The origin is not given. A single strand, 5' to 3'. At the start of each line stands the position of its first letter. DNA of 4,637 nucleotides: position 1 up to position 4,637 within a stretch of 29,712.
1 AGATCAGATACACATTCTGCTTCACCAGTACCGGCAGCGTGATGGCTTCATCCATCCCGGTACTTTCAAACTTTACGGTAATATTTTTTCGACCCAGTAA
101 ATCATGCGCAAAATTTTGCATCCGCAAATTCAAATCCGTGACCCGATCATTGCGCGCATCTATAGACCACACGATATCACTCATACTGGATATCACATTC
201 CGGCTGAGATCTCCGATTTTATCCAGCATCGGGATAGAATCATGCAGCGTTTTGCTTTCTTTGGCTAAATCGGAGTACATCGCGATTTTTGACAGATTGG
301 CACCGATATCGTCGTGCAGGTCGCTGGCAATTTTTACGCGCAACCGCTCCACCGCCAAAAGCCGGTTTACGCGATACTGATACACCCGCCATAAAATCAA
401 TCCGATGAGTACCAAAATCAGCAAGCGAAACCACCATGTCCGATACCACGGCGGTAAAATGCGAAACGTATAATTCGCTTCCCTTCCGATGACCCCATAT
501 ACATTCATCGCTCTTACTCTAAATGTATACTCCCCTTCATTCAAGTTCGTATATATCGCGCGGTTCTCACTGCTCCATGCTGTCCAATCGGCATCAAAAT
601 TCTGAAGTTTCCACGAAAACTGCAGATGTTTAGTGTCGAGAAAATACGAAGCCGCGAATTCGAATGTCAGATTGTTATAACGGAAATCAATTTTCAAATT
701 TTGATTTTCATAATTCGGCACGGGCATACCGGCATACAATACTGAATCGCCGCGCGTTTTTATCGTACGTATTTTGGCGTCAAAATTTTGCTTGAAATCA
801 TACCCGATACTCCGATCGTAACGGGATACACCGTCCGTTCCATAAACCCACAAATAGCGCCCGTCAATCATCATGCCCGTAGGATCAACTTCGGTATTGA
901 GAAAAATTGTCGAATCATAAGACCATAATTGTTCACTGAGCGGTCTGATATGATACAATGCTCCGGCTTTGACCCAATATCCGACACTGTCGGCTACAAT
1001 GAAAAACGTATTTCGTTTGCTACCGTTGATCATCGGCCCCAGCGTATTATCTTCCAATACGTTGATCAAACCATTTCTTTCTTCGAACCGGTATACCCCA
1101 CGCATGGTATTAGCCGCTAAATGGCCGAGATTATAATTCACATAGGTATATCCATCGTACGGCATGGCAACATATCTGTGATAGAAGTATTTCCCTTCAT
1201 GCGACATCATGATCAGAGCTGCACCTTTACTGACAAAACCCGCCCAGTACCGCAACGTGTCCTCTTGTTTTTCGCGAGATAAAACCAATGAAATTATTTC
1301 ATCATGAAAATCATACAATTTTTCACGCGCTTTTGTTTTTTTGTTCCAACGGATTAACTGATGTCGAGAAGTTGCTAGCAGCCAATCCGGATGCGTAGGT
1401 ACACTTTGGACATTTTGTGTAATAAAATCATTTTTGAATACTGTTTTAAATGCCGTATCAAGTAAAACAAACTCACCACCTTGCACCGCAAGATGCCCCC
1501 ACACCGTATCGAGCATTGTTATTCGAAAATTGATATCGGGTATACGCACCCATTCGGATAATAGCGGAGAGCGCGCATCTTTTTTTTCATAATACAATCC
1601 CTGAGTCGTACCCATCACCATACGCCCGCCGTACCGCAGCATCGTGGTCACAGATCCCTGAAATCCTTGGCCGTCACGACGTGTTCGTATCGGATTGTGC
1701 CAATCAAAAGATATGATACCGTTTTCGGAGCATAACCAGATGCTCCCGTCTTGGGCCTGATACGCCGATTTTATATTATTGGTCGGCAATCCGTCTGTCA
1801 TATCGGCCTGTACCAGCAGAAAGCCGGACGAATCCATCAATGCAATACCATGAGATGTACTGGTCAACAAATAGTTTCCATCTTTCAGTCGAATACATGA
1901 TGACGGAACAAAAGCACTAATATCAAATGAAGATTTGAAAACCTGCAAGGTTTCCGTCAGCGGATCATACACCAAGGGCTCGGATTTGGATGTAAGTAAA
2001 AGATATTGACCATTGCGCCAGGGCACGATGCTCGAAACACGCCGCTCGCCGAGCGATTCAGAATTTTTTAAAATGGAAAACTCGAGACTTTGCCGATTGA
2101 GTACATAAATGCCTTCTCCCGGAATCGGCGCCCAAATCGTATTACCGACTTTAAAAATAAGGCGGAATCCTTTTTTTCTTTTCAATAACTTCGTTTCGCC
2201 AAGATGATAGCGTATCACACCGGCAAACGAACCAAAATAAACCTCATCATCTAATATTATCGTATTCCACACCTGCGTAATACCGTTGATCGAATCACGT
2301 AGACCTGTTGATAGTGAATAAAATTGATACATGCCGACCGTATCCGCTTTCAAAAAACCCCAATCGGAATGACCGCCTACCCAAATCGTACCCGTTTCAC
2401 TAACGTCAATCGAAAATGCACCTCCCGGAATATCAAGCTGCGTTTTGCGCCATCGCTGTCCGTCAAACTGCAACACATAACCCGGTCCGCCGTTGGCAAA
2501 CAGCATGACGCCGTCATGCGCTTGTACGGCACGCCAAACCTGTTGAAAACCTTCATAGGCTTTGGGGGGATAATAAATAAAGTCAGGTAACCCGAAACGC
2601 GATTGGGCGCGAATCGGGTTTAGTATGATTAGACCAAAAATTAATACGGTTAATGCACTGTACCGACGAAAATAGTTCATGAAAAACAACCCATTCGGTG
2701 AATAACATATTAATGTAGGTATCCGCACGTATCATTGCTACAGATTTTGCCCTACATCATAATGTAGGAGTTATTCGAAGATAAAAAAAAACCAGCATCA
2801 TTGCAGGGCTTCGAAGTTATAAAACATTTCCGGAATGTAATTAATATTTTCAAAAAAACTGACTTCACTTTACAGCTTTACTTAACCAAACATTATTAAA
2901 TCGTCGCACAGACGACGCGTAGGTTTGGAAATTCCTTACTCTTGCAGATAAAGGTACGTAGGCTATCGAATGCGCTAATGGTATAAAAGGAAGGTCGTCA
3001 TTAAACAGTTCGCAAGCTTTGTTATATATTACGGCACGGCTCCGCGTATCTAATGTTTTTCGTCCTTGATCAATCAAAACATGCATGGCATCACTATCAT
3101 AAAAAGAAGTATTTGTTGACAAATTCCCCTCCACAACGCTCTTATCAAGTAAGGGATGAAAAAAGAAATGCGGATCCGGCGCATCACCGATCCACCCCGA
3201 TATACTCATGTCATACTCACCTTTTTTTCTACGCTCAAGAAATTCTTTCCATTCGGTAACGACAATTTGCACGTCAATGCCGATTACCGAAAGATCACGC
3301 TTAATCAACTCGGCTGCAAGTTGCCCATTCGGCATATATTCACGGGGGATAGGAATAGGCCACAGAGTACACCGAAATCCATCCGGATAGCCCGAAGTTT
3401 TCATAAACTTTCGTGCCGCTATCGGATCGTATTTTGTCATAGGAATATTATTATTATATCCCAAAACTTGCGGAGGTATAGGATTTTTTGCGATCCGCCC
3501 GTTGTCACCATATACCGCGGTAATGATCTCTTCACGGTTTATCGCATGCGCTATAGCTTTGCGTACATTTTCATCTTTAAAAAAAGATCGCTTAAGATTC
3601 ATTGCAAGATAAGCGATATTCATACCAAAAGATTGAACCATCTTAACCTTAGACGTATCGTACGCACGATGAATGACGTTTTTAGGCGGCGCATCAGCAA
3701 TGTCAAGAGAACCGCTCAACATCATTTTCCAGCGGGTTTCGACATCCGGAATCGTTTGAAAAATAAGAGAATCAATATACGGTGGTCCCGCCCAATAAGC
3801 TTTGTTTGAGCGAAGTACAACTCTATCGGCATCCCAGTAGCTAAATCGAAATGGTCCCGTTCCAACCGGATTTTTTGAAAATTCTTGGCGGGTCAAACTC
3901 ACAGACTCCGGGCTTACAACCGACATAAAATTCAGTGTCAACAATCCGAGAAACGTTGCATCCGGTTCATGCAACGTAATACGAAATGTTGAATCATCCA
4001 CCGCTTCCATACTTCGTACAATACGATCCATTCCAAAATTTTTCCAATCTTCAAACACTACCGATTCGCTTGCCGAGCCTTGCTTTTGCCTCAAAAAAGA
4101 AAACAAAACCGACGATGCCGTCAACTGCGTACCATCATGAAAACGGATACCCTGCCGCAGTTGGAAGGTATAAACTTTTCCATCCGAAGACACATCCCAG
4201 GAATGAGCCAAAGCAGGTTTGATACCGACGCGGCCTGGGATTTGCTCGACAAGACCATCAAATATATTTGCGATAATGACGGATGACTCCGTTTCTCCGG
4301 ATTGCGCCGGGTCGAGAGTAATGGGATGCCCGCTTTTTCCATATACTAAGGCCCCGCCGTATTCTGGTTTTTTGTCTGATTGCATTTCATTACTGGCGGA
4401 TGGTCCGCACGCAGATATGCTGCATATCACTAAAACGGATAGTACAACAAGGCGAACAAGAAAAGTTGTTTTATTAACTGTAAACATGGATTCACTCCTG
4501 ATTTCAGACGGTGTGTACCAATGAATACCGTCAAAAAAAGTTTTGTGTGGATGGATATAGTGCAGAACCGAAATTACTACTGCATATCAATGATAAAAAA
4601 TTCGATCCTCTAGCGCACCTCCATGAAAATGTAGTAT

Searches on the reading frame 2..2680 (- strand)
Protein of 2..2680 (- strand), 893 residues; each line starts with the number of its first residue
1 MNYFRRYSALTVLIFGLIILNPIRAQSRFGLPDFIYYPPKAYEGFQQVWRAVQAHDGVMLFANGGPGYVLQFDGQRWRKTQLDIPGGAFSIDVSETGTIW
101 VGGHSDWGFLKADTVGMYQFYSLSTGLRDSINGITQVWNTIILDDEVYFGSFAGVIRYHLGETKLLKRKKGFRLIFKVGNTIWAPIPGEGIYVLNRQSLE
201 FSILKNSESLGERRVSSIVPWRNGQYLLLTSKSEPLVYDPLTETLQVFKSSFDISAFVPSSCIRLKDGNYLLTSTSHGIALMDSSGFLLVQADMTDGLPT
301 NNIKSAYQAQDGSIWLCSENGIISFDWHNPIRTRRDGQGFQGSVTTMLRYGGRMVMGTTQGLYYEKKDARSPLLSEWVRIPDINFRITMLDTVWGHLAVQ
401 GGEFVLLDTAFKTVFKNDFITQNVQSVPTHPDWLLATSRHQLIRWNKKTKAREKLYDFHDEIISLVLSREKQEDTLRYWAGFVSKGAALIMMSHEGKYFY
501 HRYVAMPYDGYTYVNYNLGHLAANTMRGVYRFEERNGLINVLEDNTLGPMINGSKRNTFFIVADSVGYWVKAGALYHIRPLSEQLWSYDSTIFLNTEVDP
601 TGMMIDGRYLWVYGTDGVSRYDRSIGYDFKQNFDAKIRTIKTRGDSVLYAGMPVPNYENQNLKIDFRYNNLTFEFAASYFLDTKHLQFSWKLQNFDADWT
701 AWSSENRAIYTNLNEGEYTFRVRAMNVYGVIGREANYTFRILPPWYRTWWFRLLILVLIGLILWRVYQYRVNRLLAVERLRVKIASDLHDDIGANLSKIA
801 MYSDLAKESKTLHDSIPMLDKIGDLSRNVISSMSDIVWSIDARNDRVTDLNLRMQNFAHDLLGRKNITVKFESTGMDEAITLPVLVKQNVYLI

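Call 67: search_protein_families(library=pfam, proteins=[window:2-2680:-])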
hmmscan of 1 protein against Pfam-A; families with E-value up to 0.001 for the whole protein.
window:2-2680:- (893 aa): 3 families
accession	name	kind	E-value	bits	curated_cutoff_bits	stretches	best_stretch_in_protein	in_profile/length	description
PF07495.19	Y_Y_Y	-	2.6e-11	43.7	26.6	1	682-735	4-58/65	Y_Y_Y domain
PF24421.1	Ig_J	-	8.9e-06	26.2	29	1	685-744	40-104/104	Tip attachment protein J, Ig-like domain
PF07730.19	HisKA_3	-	2.3e-05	25.3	24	1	781-839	2-62/68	Histidine kinase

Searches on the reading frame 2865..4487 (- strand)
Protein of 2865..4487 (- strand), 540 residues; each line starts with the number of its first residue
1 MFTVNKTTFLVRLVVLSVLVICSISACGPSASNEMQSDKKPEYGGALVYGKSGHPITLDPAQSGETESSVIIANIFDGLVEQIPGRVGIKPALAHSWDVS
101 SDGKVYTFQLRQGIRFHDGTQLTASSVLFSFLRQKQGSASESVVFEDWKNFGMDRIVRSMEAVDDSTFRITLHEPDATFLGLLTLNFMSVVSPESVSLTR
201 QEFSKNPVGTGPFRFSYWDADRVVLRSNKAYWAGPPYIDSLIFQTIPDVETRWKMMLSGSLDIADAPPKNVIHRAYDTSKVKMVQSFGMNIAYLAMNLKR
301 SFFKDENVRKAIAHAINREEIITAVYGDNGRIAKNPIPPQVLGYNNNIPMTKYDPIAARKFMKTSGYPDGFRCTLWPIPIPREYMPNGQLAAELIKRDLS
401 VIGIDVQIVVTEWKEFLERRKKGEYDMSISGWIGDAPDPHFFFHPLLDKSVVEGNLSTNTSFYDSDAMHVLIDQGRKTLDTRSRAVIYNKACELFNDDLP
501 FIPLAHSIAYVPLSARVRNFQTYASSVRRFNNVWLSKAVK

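Call 6: search_protein_families(library=pfam, proteins=[window:2865-4487:-])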
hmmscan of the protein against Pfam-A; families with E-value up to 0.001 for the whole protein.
window:2865-4487:- (540 aa): 1 family
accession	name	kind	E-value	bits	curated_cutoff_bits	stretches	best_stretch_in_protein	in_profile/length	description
PF00496.27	SBP_bac_5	-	7.8e-95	318.5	32.4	1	89-450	2-364/368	Bacterial extracellular solute-binding proteins, family 5 Middle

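Call 30: search_protein_families(library=ncbifam, proteins=[window:2865-4487:-], max_evalue=0.01)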
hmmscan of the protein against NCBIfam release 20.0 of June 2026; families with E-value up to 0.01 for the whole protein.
window:2865-4487:- (540 aa): 12 families
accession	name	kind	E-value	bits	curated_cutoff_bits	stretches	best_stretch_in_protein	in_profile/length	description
NF043070.1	DppA_dipep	equivalog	3.9e-92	309.5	1005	1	46-534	30-533/535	dipeptide ABC transporter periplasmic-binding protein DppA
NF011689.0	PRK15109.1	equivalog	1.3e-63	215.5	560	1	14-509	4-512/547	ABC transporter substrate-binding protein SapA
NF011942.0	PRK15413.1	equivalog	3.9e-57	194.1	594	1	56-506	39-482/512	glutathione ABC transporter substrate-binding protein GsiB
TIGR02294.1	nickel_nikA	equivalog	1.1e-52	179.2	393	1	70-521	30-487/501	nickel ABC transporter substrate-binding protein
NF045468.1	Opp5A_nikA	equivalog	1.6e-47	162.2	600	1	56-525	29-477/488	nickel ABC transporter substrate-binding protein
NF047575.1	opine_bind_CntA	exception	3.3e-45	154.7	800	1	14-507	9-505/535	staphylopine-dependent metal ABC transporter substrate-binding lipoprotein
NF045467.1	Opp4A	equivalog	1.6e-43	148.8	650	1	33-534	23-555/556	oligopeptide ABC transporter substrate-binding protein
NF011684.0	PRK15104.1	equivalog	5.1e-36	124.5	947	1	18-506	12-510/543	oligopeptide ABC transporter substrate-binding protein OppA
NF007287.0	PRK09755.1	equivalog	9.5e-27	94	1098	1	34-506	22-502/535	ABC transporter substrate-binding protein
TIGR04028.1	SBP_KPN_01854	hypoth_equivalog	1.2e-26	93.4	468.5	1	52-370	7-334/509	TIGR04028 family ABC transporter substrate-binding protein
NF010149.0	PRK13626.1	equivalog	9.4e-11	41.1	476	1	69-253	144-311/552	HTH-type transcriptional regulator SgrR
NF043077.1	MMSYN1_0169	equivalog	3e-07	29.3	650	1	401-446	688-732/896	oligopeptide ABC transporter substrate-binding protein OppA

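Call 82: find_encoding_contigs(protein=window:2865-4487:-, flank=10000, max_places=2)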
Protein window:2865-4487:- (540 aa): 4 contigs read that carry it; 2 places shown.
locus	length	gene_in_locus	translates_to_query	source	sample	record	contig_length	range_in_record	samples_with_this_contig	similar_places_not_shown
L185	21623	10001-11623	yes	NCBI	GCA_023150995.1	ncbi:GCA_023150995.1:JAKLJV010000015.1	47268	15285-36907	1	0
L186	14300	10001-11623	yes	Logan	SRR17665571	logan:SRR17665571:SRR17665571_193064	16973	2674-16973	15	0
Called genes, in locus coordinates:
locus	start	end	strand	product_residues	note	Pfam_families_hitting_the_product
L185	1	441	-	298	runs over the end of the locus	PF00701:DHDPS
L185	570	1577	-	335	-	-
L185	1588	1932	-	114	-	-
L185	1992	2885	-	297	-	PF01209:Ubie_methyltran (weak), PF08241:Methyltransf_11, PF13649:Methyltransf_25, PF13847:Methyltransf_31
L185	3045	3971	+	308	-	PF01145:Band_7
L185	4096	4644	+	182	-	PF02525:Flavodoxin_2, PF03358:FMN_red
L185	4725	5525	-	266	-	PF13230:GATase_4, PF13522:GATase_6 (weak)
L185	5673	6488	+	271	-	PF00491:Arginase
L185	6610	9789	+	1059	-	PF25852:DUF6242_C (faint), PF02012:BNR (faint), PF15902:Sortilin-Vps10, PF13088:BNR_2 (weak), PF15902:Sortilin-Vps10 (weak)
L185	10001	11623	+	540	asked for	PF00496:SBP_bac_5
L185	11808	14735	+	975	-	PF24421:Ig_J (weak), PF07495:Y_Y_Y, PF02518:HATPase_c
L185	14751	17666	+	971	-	PF07495:Y_Y_Y, PF24421:Ig_J (weak), PF07730:HisKA_3, PF02518:HATPase_c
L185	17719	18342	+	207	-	PF00072:Response_reg, PF00196:GerE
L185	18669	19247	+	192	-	-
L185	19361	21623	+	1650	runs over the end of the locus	PF07504:FTP (weak), PF01447:Peptidase_M4, PF02868:Peptidase_M4_C, PF20009:GEVED, PF17803:Cadherin_4 (weak), PF17892:Cadherin_5, PF13860:FlgD_ig (weak), PF18962:Por_Secre_tail (weak)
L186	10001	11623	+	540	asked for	PF00496:SBP_bac_5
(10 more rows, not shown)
